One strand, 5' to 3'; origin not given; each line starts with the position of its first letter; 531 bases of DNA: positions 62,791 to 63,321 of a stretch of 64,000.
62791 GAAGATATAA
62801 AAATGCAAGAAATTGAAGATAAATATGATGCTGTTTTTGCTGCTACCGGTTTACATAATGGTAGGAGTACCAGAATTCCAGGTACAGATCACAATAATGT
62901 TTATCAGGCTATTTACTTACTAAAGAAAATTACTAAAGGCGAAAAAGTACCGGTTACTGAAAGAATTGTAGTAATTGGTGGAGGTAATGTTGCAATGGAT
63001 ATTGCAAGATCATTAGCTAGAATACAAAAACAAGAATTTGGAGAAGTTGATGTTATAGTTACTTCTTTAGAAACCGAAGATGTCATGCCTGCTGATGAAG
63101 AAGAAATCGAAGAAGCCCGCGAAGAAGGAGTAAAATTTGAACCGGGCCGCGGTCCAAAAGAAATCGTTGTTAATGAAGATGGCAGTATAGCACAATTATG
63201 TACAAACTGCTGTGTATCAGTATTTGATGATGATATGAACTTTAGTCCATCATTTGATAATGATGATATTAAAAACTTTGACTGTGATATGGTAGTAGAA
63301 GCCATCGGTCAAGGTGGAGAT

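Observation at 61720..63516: MbxN fused to a GltD/NfnB-like flavoprotein lacking the NADPH-type YRR motif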

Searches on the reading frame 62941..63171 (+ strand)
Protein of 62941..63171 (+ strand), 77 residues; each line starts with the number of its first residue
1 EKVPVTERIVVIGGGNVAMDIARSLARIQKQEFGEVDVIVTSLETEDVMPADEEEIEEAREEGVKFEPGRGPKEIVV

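Call 58: search_solved_structures(query=window:62941-63171:+, max_evalue=1, show_alignments=5)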
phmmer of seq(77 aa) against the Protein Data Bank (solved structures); distinct sequences matched with E-value up to 1: 17.
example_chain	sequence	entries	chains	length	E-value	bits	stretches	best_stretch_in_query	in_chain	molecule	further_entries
9n5u_A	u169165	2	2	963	2.1e-10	43.9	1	1-73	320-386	NfnA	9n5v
9bov_A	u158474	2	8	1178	1.5e-09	41.2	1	4-76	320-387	Molybdopterin oxidoreductase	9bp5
8oh5_C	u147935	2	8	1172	2.9e-09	40.3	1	7-75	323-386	Formate dehydrogenase-O, major subunit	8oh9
5jca_L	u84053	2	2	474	2.9e-08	37.1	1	3-68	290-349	NADH-dependent Ferredoxin:NADP Oxidoreductase (NfnI) subunit alpha | NADH-dependent Ferredoxin:NADP Oxidoreductase subunit alpha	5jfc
4ylf_B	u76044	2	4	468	1.7e-06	31.5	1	4-66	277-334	Dihydropyrimidine dehydrogenase subunit A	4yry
5vj7_A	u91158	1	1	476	9.9e-06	29.1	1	4-72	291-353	Oxidoreductase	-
2vdc_G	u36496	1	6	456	0.016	18.9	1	7-67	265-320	GLUTAMATE SYNTHASE [NADPH] SMALL CHAIN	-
6s6s_G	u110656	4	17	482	0.017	18.9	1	7-67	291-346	Glutamate synthase [NADPH] small chain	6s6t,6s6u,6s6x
3aus_A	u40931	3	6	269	0.28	15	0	11-56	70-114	Glucose 1-dehydrogenase 4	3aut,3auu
3ay6_A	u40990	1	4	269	0.28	15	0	11-56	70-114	Glucose 1-dehydrogenase 4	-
3ay7_A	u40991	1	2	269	0.28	15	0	11-56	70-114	Glucose 1-dehydrogenase 4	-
5l1n_A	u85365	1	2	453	0.29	15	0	6-28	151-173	Coenzyme A disulfide reductase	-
4fx9_A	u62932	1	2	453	0.3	14.9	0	6-28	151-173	Coenzyme A disulfide reductase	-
3kd9_A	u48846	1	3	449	0.4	14.5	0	6-28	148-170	Coenzyme A disulfide reductase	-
2c7g_A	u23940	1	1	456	0.44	14.4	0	8-26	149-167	NADPH-FERREDOXIN REDUCTASE FPRA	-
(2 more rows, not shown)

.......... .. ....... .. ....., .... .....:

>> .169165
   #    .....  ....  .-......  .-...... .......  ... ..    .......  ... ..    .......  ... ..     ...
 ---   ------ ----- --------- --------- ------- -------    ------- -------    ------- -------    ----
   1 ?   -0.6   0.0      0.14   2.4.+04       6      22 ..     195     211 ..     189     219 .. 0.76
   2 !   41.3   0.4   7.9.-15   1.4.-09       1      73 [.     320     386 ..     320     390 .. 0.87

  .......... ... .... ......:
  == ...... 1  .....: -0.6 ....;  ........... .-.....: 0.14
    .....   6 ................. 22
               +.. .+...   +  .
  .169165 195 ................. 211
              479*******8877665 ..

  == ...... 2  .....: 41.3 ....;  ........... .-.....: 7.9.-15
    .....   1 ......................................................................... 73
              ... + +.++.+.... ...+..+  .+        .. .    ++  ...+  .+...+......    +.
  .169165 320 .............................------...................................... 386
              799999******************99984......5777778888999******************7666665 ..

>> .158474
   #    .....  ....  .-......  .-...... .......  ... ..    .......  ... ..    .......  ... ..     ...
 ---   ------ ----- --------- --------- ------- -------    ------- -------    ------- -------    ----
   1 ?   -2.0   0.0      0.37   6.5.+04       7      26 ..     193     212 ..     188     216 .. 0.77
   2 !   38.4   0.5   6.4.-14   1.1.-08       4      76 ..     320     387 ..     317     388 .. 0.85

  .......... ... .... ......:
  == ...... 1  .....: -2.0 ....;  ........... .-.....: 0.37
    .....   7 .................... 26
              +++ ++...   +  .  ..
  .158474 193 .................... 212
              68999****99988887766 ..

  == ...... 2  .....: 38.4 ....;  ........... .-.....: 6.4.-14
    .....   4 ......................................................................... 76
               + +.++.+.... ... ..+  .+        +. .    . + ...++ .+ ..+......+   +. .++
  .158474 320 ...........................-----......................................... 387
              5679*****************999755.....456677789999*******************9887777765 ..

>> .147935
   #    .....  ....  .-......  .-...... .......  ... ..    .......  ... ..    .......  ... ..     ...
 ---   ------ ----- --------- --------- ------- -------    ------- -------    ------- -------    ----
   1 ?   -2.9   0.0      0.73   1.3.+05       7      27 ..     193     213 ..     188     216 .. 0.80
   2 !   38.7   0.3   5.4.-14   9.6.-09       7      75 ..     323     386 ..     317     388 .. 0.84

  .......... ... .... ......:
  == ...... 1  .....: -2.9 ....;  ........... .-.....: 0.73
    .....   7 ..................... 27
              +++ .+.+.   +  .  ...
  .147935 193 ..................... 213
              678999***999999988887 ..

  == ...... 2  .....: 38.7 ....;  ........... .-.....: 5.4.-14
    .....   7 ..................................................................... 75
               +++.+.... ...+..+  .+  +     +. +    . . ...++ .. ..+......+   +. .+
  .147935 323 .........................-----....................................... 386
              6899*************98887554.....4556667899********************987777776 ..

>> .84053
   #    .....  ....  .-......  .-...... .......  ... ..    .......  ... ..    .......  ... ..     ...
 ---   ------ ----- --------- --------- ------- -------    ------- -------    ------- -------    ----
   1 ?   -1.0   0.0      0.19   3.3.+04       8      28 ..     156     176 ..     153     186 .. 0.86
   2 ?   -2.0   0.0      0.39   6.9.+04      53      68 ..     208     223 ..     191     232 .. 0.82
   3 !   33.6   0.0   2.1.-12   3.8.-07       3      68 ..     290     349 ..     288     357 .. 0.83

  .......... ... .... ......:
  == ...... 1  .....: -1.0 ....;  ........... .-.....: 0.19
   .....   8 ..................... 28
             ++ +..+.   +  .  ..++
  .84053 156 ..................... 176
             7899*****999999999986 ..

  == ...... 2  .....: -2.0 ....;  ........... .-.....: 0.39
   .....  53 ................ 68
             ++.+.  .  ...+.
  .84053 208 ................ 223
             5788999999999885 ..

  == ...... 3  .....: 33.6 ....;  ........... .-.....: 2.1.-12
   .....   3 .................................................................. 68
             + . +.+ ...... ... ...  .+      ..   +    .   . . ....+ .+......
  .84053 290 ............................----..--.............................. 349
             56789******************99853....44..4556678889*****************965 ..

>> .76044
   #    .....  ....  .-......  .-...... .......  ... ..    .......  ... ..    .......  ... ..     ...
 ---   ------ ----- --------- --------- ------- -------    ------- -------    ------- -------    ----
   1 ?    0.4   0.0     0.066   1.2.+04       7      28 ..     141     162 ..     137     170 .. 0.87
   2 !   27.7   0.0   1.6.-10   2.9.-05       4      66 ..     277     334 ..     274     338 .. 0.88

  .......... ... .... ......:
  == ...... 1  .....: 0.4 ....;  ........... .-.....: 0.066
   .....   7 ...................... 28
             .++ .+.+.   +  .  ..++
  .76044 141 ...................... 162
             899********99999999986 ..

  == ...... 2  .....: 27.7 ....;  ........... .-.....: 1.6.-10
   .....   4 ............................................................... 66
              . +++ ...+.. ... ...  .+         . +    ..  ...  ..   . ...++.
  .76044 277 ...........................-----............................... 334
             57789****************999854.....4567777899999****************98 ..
